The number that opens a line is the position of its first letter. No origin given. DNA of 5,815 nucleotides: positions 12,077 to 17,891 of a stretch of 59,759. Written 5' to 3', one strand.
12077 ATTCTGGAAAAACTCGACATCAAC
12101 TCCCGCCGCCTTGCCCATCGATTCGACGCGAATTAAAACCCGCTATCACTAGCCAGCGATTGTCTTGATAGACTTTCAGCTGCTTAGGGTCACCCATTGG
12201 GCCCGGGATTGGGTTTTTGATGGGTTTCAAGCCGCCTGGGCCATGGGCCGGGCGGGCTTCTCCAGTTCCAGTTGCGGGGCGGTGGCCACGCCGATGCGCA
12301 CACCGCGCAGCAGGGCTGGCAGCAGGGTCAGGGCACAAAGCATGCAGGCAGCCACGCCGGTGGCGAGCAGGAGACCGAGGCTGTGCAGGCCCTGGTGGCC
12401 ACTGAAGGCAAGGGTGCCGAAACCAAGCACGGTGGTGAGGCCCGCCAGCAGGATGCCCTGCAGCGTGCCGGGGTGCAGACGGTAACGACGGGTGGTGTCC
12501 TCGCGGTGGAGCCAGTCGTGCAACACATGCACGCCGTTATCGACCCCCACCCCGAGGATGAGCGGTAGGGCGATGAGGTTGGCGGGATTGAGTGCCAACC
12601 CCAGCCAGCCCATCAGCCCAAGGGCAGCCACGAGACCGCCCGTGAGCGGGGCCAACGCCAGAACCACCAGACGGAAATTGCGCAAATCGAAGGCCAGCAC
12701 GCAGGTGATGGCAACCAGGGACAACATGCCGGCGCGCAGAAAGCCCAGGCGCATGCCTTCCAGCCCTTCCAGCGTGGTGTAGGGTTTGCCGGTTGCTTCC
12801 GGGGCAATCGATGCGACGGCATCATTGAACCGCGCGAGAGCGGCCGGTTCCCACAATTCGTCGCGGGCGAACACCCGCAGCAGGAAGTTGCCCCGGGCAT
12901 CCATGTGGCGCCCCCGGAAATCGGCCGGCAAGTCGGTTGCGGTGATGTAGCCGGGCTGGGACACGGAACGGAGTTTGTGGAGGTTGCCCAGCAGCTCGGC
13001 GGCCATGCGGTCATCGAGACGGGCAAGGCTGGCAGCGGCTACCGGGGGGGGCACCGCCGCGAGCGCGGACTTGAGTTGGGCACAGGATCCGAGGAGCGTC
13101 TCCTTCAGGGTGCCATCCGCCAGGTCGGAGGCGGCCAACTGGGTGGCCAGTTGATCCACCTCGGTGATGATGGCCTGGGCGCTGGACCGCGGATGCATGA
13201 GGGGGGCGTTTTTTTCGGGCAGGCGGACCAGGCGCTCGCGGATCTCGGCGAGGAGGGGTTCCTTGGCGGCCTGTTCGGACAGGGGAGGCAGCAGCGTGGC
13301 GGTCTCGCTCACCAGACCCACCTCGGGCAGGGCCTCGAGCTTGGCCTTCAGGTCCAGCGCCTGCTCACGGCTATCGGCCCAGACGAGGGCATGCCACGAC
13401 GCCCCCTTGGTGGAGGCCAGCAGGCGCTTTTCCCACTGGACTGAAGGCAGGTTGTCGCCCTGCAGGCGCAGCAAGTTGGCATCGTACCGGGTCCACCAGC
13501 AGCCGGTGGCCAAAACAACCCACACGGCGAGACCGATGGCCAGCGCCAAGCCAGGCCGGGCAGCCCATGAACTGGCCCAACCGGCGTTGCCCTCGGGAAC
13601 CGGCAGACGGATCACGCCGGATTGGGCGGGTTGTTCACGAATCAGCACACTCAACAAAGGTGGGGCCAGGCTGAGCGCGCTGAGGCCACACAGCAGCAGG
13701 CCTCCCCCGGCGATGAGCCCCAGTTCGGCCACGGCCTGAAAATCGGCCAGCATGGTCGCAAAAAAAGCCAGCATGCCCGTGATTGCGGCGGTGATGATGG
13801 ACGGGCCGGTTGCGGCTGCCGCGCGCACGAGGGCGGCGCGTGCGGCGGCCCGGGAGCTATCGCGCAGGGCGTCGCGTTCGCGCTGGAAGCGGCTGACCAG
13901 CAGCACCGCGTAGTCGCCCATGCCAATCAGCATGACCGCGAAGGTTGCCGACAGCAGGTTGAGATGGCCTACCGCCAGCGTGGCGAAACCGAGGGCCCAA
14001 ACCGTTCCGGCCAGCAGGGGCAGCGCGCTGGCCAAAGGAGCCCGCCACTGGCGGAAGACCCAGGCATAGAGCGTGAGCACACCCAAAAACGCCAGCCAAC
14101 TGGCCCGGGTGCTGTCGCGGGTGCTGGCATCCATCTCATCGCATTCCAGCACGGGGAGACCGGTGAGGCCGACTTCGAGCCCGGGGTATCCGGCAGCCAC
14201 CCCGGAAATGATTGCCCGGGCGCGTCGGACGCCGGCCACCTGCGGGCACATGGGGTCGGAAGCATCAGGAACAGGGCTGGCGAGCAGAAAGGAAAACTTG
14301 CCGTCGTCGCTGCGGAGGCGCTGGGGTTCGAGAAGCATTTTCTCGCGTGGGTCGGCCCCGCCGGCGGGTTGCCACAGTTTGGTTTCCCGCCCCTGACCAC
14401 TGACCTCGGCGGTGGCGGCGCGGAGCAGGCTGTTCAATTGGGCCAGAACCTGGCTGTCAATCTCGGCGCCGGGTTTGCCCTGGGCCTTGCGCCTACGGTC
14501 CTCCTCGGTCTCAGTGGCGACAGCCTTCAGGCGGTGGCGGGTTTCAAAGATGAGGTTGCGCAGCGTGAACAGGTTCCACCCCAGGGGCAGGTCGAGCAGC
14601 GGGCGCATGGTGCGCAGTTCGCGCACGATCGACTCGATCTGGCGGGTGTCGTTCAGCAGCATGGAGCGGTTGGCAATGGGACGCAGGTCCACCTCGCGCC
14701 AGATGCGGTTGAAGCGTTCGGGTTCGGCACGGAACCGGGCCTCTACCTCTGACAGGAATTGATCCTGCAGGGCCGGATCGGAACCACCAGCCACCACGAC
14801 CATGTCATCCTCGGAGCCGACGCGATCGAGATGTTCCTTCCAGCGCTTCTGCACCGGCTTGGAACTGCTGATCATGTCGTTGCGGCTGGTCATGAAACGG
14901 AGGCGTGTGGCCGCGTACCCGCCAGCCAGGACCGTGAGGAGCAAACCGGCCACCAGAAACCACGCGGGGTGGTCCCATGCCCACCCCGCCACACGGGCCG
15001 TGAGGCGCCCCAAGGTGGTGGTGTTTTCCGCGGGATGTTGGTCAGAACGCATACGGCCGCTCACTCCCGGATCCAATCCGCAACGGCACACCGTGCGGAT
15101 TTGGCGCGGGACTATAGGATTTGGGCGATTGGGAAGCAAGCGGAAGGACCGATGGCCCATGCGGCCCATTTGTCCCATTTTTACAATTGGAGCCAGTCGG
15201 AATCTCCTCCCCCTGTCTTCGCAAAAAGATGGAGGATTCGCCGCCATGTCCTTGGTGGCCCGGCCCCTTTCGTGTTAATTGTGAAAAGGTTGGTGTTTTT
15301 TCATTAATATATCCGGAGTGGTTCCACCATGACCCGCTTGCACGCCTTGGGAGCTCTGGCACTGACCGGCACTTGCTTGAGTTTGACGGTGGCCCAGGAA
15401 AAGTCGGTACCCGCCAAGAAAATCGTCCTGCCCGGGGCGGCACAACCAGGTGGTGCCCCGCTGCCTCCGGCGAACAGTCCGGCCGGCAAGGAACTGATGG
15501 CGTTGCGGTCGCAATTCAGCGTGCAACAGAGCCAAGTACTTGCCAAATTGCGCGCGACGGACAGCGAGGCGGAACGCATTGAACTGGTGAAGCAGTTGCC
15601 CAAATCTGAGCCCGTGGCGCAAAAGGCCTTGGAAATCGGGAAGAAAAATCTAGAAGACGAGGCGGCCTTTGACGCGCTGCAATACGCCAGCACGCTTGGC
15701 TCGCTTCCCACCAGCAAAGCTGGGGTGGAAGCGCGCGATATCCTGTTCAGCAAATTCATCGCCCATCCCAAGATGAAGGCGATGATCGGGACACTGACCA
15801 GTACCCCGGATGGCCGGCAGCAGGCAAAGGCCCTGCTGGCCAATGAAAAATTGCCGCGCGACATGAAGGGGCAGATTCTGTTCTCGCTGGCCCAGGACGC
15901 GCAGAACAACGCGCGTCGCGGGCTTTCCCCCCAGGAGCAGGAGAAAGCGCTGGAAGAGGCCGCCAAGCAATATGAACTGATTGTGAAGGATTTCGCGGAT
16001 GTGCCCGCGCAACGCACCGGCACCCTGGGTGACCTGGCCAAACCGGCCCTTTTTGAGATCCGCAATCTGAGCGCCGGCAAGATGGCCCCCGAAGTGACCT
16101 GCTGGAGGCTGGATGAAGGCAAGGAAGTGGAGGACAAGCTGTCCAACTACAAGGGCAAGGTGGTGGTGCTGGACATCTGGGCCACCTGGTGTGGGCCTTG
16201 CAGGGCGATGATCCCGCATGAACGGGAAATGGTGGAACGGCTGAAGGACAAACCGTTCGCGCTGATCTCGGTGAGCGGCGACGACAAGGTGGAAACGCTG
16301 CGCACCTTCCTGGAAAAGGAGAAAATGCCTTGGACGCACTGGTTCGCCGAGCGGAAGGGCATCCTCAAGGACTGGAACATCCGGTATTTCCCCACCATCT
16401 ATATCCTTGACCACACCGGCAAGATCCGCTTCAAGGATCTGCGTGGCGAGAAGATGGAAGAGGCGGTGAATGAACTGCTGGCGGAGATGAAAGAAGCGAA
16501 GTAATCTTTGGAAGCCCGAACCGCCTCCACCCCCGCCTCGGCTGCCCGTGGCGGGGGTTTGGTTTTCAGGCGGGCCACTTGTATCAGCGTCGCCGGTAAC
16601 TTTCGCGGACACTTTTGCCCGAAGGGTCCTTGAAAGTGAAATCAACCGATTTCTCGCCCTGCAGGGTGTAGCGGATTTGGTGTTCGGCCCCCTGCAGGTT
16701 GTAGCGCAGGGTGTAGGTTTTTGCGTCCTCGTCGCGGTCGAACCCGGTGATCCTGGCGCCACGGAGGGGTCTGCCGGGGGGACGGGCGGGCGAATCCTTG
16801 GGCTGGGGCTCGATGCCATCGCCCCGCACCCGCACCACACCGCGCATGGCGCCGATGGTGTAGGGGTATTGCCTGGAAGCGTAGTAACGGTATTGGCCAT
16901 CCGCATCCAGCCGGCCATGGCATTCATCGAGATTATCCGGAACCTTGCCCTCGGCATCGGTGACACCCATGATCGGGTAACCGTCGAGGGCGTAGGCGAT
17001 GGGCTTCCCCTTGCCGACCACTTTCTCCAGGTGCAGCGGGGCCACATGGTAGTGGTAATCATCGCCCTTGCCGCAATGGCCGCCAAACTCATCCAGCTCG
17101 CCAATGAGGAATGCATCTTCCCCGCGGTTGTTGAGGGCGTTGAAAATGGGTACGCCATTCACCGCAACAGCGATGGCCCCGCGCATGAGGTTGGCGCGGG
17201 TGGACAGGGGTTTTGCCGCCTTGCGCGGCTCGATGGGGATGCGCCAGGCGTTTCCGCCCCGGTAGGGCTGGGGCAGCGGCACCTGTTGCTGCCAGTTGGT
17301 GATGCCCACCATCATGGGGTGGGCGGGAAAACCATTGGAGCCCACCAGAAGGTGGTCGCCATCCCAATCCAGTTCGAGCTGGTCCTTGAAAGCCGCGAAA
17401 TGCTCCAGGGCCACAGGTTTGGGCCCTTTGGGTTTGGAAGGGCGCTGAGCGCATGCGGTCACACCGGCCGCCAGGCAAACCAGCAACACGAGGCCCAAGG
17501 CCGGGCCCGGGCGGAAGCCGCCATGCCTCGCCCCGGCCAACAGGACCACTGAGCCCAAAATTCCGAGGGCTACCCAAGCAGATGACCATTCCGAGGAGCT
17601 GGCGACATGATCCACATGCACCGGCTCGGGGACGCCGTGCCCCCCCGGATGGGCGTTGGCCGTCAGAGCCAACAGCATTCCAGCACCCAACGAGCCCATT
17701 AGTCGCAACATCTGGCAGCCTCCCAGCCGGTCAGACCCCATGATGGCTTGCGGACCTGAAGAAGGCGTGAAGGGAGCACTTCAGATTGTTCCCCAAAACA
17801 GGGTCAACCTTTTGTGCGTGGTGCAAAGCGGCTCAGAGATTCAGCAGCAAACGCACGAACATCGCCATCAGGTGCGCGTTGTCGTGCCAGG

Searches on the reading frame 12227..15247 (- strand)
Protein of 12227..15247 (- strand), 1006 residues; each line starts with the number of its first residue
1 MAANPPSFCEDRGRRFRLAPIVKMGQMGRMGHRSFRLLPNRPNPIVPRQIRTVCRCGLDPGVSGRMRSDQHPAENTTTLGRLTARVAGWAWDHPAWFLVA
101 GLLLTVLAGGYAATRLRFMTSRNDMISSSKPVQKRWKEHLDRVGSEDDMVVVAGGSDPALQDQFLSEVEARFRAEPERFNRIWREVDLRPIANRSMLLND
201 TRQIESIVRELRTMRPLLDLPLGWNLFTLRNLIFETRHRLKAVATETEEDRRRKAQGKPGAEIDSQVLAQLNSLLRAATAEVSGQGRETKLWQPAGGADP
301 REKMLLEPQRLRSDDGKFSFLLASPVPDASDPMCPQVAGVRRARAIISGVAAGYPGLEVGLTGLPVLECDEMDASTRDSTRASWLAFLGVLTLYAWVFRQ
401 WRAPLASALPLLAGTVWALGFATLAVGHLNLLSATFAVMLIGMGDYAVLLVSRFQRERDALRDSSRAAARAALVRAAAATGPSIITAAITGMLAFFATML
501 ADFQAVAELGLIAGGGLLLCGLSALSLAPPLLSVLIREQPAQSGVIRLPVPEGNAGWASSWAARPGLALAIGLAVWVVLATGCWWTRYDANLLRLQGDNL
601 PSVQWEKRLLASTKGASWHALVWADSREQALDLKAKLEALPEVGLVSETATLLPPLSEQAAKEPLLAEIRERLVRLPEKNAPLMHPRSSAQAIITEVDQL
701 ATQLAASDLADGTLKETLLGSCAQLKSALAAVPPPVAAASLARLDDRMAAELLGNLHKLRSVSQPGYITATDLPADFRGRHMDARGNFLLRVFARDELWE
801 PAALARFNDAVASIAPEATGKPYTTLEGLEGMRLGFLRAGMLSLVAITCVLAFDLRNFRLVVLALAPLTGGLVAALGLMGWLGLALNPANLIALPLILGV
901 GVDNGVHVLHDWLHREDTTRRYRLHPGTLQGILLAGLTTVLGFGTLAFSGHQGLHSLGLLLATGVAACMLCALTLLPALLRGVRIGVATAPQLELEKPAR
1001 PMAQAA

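Call 57: search_protein_families(library=pfam, proteins=[window:12227-15247:-], max_evalue=0.00001)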
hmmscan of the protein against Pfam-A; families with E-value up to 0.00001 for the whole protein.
window:12227-15247:- (1006 aa): 3 families
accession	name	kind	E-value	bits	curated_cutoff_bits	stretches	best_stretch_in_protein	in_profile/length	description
PF03176.21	MMPL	-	3.9e-29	102.1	20.5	2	311-539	80-306/333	MMPL family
PF02460.24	Patched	-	8.1e-09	35.8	23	0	860-980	30-154/156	Patched SSD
PF12349.14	Sterol-sensing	-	1.7e-08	34.9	22.3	0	412-539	17-140/153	Sterol-sensing domain of SREBP cleavage-activation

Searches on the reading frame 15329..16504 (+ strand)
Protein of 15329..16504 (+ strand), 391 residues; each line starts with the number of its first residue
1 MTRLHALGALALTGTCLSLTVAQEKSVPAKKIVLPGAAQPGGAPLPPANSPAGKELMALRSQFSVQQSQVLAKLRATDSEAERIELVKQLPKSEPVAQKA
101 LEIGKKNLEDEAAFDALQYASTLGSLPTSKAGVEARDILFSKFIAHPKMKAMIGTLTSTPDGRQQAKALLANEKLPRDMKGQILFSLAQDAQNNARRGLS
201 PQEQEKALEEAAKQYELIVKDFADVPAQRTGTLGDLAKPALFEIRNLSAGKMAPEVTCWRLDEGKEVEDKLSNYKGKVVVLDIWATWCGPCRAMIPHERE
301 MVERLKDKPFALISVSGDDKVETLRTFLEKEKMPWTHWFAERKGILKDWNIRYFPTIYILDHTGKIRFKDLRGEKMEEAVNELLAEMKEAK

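Call 57: search_protein_families(library=pfam, proteins=[window:15329-16504:+], max_evalue=0.00001)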
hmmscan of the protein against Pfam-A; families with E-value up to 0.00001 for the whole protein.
window:15329-16504:+ (391 aa): 4 families
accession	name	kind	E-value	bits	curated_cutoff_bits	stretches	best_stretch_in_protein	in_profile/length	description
PF00578.27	AhpC-TSA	-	6.8e-16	58.8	26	1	250-368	2-123/124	AhpC/TSA family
PF08534.16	Redoxin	-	9.7e-14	51.8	26.6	1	249-378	2-142/148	Redoxin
PF13905.12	Thioredoxin_8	-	1.8e-13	51.1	27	1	276-366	1-94/94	Thioredoxin-like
PF00085.26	Thioredoxin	-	1.3e-10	41.6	23.5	1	268-321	11-62/103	Thioredoxin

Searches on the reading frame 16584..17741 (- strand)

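Call 57: search_protein_families(library=pfam, proteins=[window:16584-17741:-], max_evalue=0.00001)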
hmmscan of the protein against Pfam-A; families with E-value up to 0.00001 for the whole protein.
window:16584-17741:- (385 aa): 1 family
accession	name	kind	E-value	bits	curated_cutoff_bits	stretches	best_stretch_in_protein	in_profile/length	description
PF14240.11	YHYH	-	2e-16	61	25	1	166-260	2-109/193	YHYH protein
